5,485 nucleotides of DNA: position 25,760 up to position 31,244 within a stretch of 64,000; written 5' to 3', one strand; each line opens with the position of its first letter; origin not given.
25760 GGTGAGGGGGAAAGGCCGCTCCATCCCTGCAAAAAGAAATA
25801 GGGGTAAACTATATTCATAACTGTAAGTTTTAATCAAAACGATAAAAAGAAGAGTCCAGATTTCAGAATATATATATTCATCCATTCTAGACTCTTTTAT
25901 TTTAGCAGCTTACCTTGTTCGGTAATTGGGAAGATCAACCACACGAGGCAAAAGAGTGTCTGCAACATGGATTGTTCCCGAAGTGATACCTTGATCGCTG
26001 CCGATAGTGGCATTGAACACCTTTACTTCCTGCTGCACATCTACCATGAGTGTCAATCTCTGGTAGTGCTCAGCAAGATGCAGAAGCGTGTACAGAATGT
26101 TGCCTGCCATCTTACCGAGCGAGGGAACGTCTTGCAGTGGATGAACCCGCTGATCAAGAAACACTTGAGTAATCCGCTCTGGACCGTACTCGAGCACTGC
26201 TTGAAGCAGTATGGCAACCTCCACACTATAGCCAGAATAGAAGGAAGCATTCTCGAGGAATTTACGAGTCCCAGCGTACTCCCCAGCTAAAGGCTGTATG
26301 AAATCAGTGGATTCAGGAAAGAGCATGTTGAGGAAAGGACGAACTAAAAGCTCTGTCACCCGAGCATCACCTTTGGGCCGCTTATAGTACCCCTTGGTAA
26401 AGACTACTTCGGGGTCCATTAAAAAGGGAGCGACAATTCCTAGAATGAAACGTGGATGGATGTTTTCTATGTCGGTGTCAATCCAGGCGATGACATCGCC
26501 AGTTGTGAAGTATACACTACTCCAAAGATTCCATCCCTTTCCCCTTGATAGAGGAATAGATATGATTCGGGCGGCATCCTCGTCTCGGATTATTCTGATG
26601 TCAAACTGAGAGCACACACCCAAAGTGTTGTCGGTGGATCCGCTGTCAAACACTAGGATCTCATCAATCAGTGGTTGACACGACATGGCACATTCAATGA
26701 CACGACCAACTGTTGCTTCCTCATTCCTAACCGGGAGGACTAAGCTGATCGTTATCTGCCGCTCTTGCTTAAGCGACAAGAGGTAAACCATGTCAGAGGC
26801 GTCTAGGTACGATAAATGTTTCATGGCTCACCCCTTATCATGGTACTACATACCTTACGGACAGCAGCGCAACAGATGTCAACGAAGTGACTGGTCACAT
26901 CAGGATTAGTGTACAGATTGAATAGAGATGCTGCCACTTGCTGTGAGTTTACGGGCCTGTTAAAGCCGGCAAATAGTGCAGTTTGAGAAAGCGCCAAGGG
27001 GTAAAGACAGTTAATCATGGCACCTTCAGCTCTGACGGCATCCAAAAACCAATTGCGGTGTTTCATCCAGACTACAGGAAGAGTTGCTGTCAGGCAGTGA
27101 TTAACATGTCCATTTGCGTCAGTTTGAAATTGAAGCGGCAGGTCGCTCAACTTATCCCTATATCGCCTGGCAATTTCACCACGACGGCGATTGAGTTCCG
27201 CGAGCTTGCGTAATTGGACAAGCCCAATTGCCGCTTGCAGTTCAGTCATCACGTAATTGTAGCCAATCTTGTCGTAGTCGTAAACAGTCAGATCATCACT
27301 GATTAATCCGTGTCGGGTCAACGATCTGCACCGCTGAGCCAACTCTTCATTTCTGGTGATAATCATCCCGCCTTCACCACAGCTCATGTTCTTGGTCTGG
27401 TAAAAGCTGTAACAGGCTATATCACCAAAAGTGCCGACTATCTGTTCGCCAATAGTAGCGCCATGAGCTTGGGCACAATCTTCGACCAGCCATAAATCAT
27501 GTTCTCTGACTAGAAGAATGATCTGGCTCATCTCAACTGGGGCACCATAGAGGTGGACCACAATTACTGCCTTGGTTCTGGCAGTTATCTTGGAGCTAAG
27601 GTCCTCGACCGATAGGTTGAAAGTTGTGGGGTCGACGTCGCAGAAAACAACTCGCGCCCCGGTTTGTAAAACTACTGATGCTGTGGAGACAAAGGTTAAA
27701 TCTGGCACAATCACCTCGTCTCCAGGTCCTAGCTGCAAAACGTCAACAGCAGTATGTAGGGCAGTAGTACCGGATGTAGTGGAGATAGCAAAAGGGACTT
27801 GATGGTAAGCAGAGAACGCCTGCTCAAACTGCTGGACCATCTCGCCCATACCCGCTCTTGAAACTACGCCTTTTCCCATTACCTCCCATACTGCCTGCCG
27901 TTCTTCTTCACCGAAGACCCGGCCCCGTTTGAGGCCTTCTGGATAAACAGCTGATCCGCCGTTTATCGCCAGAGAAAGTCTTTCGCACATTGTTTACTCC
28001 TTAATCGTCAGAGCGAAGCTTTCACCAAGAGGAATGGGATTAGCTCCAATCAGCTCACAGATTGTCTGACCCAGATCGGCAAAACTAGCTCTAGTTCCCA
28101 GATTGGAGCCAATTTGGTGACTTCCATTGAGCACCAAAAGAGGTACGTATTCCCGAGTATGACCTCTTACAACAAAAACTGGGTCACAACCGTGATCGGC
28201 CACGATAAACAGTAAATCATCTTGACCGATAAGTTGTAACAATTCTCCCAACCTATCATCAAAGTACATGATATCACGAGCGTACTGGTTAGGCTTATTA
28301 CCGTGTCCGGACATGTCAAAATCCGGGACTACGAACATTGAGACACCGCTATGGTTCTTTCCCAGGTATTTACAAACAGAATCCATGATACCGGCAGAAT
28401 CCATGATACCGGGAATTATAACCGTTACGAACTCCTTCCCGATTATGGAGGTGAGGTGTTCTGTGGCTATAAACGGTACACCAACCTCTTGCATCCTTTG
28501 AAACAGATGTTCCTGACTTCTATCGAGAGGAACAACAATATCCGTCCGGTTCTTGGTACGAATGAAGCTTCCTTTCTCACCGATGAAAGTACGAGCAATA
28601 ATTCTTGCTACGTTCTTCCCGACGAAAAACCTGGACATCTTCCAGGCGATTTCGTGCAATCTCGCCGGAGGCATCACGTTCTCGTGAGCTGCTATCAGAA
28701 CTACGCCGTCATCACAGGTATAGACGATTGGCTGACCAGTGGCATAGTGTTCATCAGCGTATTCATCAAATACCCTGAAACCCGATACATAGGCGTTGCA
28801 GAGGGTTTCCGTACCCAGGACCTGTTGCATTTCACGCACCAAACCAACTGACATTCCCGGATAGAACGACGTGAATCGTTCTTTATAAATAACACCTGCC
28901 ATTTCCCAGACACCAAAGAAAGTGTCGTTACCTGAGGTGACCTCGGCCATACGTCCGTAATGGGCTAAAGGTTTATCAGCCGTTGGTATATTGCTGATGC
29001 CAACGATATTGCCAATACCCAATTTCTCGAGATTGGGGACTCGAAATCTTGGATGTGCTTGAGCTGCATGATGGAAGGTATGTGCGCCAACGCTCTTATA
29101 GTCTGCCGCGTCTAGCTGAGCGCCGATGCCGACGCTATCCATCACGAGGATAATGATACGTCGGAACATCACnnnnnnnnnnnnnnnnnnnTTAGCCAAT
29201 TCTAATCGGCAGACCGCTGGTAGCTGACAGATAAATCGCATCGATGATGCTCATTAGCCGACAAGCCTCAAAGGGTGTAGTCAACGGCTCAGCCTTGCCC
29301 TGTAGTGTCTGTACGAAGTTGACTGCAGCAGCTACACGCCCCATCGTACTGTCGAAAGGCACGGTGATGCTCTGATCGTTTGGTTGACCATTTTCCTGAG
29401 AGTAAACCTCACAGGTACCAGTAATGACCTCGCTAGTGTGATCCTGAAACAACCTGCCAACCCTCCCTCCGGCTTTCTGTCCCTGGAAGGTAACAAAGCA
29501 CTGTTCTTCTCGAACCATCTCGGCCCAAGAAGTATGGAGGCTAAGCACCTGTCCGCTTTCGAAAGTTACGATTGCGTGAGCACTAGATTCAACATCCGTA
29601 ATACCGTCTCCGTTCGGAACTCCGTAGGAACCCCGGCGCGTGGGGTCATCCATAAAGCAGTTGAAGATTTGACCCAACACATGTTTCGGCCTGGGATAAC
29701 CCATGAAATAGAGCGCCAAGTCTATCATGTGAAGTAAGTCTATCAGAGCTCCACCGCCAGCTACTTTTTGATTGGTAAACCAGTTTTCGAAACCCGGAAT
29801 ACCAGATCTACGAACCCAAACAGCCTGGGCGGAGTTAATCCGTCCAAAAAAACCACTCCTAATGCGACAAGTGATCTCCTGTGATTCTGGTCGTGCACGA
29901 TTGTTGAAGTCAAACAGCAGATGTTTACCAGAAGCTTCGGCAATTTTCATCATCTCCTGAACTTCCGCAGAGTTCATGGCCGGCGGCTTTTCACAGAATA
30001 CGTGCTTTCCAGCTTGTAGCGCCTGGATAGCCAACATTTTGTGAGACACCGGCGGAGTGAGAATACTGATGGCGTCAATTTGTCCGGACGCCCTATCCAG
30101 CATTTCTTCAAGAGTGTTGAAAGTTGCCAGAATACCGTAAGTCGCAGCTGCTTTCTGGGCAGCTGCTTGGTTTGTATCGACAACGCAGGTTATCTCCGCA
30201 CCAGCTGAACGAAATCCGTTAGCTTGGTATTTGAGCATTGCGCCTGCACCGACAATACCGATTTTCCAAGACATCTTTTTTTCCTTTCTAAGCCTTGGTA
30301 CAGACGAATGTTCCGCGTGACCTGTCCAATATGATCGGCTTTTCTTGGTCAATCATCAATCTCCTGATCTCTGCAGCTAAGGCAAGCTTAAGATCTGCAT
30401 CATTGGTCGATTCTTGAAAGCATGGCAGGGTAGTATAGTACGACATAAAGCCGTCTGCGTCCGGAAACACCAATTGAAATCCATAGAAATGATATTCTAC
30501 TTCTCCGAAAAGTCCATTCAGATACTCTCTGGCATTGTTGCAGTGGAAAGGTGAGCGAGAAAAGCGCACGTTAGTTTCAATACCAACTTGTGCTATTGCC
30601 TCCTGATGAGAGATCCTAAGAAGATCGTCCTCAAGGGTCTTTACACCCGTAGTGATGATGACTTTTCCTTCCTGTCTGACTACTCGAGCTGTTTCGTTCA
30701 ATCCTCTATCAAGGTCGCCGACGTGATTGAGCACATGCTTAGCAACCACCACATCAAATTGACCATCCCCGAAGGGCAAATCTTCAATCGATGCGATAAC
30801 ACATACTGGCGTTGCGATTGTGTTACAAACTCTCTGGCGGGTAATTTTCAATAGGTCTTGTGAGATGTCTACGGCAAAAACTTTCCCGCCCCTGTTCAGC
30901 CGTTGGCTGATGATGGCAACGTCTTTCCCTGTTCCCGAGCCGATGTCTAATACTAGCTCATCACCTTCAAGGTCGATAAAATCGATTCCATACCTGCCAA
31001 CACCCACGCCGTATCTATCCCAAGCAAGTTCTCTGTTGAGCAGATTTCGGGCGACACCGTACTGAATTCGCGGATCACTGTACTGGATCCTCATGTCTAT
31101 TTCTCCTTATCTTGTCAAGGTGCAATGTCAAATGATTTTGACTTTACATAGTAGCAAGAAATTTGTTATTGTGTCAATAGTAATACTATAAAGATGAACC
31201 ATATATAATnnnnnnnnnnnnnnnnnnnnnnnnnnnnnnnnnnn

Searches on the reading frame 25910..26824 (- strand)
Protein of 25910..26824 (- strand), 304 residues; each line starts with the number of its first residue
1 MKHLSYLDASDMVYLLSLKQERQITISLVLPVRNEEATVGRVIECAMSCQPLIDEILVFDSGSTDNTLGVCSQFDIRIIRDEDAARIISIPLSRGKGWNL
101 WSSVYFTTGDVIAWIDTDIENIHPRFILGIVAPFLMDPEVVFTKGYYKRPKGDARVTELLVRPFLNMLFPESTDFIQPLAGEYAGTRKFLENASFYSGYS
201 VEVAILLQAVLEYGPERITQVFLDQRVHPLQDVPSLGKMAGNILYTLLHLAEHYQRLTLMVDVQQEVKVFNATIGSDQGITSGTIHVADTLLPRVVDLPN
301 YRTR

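Call 80: search_protein_families(library=pfam, max_evalue=1e-8, proteins=[window:25910-26824:-])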
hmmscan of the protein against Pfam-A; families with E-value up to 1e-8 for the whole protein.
window:25910-26824:- (304 aa): 1 family
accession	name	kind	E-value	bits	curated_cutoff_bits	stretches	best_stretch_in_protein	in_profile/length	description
PF00535.33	Glycos_transf_2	-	2.2e-13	50.9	23.3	1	27-154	1-124/168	Glycosyl transferase family 2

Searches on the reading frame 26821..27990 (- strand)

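Call 80: search_protein_families(library=pfam, max_evalue=1e-8, proteins=[window:26821-27990:-])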
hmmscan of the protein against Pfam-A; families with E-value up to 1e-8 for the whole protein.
window:26821-27990:- (389 aa): 2 families
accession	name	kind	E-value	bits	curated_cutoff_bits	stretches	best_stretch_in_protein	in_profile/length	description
PF01041.23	DegT_DnrJ_EryC1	-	6.3e-102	341.9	19.8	1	27-377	4-359/360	DegT/DnrJ/EryC1/StrS aminotransferase family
PF00155.27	Aminotran_1_2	-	2.5e-09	37.2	19.7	1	51-230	43-250/361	Aminotransferase class I and II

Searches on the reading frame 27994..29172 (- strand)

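Call 80: search_protein_families(library=pfam, max_evalue=1e-8, proteins=[window:27994-29172:-])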
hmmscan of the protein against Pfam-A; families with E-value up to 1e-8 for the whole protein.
window:27994-29172:- (392 aa): 1 family
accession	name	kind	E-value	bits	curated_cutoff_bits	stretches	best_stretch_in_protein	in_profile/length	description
PF01676.23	Metalloenzyme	-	4.3e-29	102.2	24.3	1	5-378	2-251/252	Metalloenzyme superfamily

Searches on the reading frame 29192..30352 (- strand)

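Call 80: search_protein_families(library=pfam, max_evalue=1e-8, proteins=[window:29192-30352:-])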
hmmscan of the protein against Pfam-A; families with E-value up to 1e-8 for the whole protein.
window:29192-30352:- (386 aa): 3 families
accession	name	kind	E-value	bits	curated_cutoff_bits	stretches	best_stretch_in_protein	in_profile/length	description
PF01408.29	GFO_IDH_MocA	-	2.7e-27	96.3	24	1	30-146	2-117/120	Oxidoreductase family, NAD-binding Rossmann fold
PF02894.22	GFO_IDH_MocA_C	-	4e-15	56.6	22.9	1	164-383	4-216/218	Oxidoreductase family, C-terminal alpha/beta domain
PF22725.1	GFO_IDH_MocA_C3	-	3.8e-14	53.2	27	1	162-285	6-113/124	GFO/IDH/MocA C-terminal domain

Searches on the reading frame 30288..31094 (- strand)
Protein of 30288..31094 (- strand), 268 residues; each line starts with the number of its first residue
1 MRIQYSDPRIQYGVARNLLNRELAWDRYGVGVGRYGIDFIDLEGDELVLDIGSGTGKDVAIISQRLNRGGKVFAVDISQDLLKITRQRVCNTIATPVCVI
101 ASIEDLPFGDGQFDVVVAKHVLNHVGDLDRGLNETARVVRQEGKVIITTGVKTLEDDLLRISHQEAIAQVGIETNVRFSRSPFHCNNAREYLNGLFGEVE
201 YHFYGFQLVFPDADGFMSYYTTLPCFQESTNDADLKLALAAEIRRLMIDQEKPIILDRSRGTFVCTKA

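Call 9: search_protein_families(library=ncbifam, proteins=[window:30288-31094:-])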
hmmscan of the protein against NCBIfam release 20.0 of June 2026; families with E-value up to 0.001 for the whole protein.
window:30288-31094:- (268 aa): 40 families (the best 25 are shown)
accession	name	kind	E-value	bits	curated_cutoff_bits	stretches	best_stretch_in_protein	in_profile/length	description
NF008823.0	PRK11873.1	subfamily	8.6e-19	68.1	263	1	37-151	70-185/272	arsenite methyltransferase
NF052510.1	methyltran_MpqE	exception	2.3e-17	63.2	335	1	35-147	37-151/234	methyl-plastoquinone biosynthesis methyltransferase MpqE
NF047649.1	MTase_UXPK_star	exception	4.9e-16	58.6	460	1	41-149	74-183/283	methyltransferase/UXPK-star double selenoprotein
NF001240.0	PRK00216.1-1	equivalog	7.3e-16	58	378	1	34-156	53-177/251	bifunctional demethylmenaquinone methyltransferase/2-methoxy-6-polyprenyl-1,4-benzoquinol methylase UbiE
NF045667.1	MTase_DVU1556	equivalog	1.2e-15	57.6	155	1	34-148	12-120/213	DVU_1556 family methyltransferase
NF041537.1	ArsM_AhpD_UU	exception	1.6e-15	56.7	510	1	43-152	75-185/345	arsenite methyltransferase/AhpD domain selenoprotein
TIGR01934.1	MenG_MenH_UbiE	subfamily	3.8e-15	55.8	158.35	1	44-149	39-143/223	ubiquinone/menaquinone biosynthesis methyltransferase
NF001244.0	PRK00216.1-5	equivalog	5.8e-15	55.2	216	1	44-148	48-154/236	bifunctional demethylmenaquinone methyltransferase/2-methoxy-6-polyprenyl-1,4-benzoquinol methylase UbiE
NF041536.1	ArsM_DUF2284_UU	exception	1.3e-13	50.1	575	1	41-152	73-185/459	arsenite methyltransferase/DUF2284 domain selenoprotein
NF001241.0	PRK00216.1-2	equivalog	4.3e-13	49.4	327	1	37-148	44-148/231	demethylmenaquinone methyltransferase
TIGR01983.1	UbiG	equivalog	5.3e-13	48.8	102.95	1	45-169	50-173/228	bifunctional 2-polyprenyl-6-hydroxyphenol methylase/3-demethylubiquinol 3-O-methyltransferase UbiG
NF040539.1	AST_met_ArsM_2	exception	4.1e-12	46.5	240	1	40-149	52-165/262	putative arsinothricin biosynthesis methyltransferase ArsM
TIGR02072.1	BioC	equivalog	4.7e-12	46.2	184.95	1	47-153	37-138/244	malonyl-ACP O-methyltransferase BioC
NF001242.0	PRK00216.1-3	equivalog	7.1e-12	45.3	351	1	47-147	73-175/258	bifunctional demethylmenaquinone methyltransferase/2-methoxy-6-polyprenyl-1,4-benzoquinol methylase UbiE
NF007610.0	PRK10258.1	equivalog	1e-11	44.7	342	1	47-154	45-145/251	malonyl-ACP O-methyltransferase BioC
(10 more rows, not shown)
